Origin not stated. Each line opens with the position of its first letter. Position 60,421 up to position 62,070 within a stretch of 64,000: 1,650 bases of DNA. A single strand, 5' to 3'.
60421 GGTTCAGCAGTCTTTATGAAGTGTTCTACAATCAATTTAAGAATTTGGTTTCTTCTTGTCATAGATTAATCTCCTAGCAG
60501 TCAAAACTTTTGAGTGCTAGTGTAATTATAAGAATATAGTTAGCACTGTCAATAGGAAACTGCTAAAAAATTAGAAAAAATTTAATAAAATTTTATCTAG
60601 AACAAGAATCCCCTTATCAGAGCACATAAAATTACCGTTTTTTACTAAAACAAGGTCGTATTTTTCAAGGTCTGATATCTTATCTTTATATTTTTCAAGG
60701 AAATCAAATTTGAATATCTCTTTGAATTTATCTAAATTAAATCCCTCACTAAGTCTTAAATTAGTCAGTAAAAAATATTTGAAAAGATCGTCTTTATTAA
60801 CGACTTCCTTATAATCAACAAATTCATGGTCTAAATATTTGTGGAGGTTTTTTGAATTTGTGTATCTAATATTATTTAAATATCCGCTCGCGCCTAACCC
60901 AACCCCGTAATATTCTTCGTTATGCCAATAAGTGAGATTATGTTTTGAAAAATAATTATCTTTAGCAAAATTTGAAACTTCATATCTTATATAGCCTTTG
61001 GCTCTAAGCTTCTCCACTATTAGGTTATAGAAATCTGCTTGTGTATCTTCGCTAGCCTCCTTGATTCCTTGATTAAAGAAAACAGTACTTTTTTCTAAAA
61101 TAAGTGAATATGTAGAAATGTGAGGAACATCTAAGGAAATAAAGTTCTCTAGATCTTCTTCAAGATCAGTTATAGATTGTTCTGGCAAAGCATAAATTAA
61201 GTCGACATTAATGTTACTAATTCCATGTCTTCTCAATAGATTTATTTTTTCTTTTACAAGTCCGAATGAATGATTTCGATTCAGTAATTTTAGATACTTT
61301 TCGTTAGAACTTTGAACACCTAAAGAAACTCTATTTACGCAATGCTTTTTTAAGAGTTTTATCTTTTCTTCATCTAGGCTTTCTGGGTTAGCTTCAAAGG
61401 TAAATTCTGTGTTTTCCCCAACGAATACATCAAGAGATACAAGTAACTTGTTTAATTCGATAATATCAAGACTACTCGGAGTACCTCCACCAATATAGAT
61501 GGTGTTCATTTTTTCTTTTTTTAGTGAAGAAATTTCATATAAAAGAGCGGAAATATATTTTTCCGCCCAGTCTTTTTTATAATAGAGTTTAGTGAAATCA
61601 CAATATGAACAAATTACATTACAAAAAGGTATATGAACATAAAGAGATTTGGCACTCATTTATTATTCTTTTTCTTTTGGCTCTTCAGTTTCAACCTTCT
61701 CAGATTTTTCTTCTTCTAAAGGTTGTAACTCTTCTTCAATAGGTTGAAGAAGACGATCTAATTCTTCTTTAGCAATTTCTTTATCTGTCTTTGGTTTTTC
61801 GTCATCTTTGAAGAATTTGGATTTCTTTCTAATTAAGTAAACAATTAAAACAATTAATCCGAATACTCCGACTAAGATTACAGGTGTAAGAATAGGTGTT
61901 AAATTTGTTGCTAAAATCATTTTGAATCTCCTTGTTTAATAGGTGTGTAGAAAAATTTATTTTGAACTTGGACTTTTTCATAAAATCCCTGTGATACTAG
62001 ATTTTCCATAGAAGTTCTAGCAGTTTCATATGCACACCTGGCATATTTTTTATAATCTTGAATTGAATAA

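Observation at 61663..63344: Two-gene insertion between lepA and hemW: Fic-fold protein with a dead catalytic motif, plus an overlapping small membrane-anchored acidic protein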

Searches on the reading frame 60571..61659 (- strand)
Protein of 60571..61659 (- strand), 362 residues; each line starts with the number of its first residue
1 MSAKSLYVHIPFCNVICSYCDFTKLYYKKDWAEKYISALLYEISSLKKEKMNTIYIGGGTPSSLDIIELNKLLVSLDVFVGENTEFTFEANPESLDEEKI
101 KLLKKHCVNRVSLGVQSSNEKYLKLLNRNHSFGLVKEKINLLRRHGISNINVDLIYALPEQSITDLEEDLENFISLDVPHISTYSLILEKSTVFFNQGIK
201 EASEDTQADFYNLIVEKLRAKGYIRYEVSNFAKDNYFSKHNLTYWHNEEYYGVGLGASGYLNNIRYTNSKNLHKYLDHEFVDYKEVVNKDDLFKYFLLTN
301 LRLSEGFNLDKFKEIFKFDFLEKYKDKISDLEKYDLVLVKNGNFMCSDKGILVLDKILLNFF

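Call 3: search_protein_families(library=pfam, proteins=[window:60571-61659:-], max_evalue=10)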
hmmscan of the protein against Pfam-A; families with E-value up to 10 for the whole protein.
window:60571-61659:- (362 aa): 3 families
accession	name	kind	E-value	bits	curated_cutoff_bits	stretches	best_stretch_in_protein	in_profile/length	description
PF04055.27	Radical_SAM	-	1.6e-30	106.9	29.5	1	7-171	1-164/166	Radical SAM superfamily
PF06969.22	HemN_C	-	6.2e-06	26.6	24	1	289-353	3-67/67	HemN C-terminal domain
PF04508.17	Pox_A_type_inc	-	2.4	8.6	21.4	1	322-333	4-15/23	Viral A-type inclusion protein repeat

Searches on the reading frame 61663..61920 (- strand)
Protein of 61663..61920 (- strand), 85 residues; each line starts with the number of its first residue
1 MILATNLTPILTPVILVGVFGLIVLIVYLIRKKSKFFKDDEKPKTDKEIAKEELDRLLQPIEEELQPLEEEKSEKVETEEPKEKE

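Call 3: search_protein_families(library=pfam, proteins=[window:61663-61920:-], max_evalue=10)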
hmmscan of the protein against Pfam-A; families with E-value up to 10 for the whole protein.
window:61663-61920:- (85 aa): 8 families
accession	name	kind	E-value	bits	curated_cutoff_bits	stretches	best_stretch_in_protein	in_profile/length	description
PF09682.15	Phage_holin_6_1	-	0.044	14.6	24.9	1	8-51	2-45/101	Bacteriophage holin of superfamily 6 (Holin_LLH)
PF25630.1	Phycodna_minor_capsid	-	0.046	14.5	27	1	13-62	7-57/96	Phycodnaviridae minor capsid protein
PF15361.11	RIC3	-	0.048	14.5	28.9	1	19-70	84-132/146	Resistance to inhibitors of cholinesterase homologue 3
PF00043.30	GST_C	-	0.079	13.7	20.7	1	36-66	13-43/93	Glutathione S-transferase, C-terminal domain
PF01102.23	Glycophorin_A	-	0.09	13.5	30.1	1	15-44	67-96/114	Glycophorin A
PF04746.17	DUF575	-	0.1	13.3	25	1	8-82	23-97/101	Protein of unknown function (DUF575)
PF06796.16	NapE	-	0.14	12.2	25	1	1-27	20-45/54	Periplasmic nitrate reductase protein NapE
PF04277.18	OAD_gamma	-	0.6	11.3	27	1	15-54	17-56/76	Oxaloacetate decarboxylase, gamma chain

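Call 4: search_protein_families(library=ncbifam, proteins=[window:61663-61920:-], max_evalue=10)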
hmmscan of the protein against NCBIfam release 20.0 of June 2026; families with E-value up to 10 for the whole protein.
window:61663-61920:- (85 aa): 4 families
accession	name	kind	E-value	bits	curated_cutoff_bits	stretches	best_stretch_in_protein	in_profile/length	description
TIGR04561.1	membra_charge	hypoth_equivalog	9.6e-07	28.9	30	1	7-72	14-78/82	TIGR04561 family membrane protein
NF045849.1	ICE_MMCAP2_0565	equivalog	0.005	16.5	40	1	7-46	13-52/80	Mbov_0395 family pilin-like conjugal transfer protein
TIGR00939.1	2a57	subfamily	0.03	13.1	297.5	1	19-82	183-247/439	nucleoside Transporter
TIGR02973.1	nitrate_rd_NapE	equivalog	0.071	13.2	68.8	1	2-27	10-34/42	periplasmic nitrate reductase, NapE protein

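Call 7: search_protein_families(library=phrogs, proteins=[window:61663-61920:-], max_evalue=1)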
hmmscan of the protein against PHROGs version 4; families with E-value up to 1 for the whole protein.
window:61663-61920:- (85 aa): 7 families
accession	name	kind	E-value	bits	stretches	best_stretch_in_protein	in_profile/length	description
phrog_8187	-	unknown function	0.08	13.3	1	11-52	3-44/190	-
phrog_1374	-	unknown function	0.085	13.7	1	7-42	43-78/89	-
phrog_23497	-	unknown function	0.11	13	1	6-55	54-104/231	-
phrog_944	-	moron, auxiliary metabolic gene and host takeover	0.16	12.7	1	10-50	163-204/235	membrane protein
phrog_22697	-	moron, auxiliary metabolic gene and host takeover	0.17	13.2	1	15-70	6-54/91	membrane protein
phrog_13707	-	unknown function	0.48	11.5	1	16-59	39-79/89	-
phrog_16020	-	unknown function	0.69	11.1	0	5-43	3-41/49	-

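Call 8: search_protein_families(library=padloc, proteins=[window:61663-61920:-], max_evalue=1)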
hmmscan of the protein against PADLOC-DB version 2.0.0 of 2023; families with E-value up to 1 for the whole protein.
window:61663-61920:- (85 aa): 1 family
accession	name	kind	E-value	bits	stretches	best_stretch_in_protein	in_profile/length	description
PDLC02917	DUF3800_VII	-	0.0081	13.6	1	29-60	92-122/233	-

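Call 59: find_homologous_proteins(query=A2, max_evalue=0.01)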
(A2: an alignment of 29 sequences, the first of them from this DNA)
Query A2 (29 sequences) (85 aa, profile of the alignment): 225 proteins with E <= 0.01 among 7276 candidates; the best 120 are listed.
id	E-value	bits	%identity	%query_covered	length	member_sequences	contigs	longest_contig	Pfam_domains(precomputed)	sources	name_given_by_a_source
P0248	1.1e-26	110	54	96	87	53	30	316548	-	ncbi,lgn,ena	-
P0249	1.1e-26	110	47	93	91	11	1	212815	-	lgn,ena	-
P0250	2.7e-26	109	49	74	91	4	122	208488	-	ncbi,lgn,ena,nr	ncbi:MAG: hypothetical protein SPI62_00065 [Candidatus Enteromonas sp.]|nr:hypothetical protein [bac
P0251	3.7e-26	108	51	74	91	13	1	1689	-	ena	-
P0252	6.9e-26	107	49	74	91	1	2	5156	-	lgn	-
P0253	9.5e-26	107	35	99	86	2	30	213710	-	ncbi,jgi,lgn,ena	-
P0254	1.3e-25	107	42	52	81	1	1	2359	-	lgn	-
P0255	1.7e-25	106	45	94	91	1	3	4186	-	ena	-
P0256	2.2e-25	106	56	28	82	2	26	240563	-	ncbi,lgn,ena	-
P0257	2.5e-25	106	66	72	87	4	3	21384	-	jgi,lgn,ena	-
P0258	3.0e-25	105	69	69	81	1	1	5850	-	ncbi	-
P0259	4.8e-25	105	47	75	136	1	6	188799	-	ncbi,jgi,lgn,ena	jgi:hypothetical protein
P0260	1.4e-24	103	49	72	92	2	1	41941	-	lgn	-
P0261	5.1e-24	101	50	75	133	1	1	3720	-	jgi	jgi:FtsZ-interacting cell division protein ZipA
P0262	5.2e-24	101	59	80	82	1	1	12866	-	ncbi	-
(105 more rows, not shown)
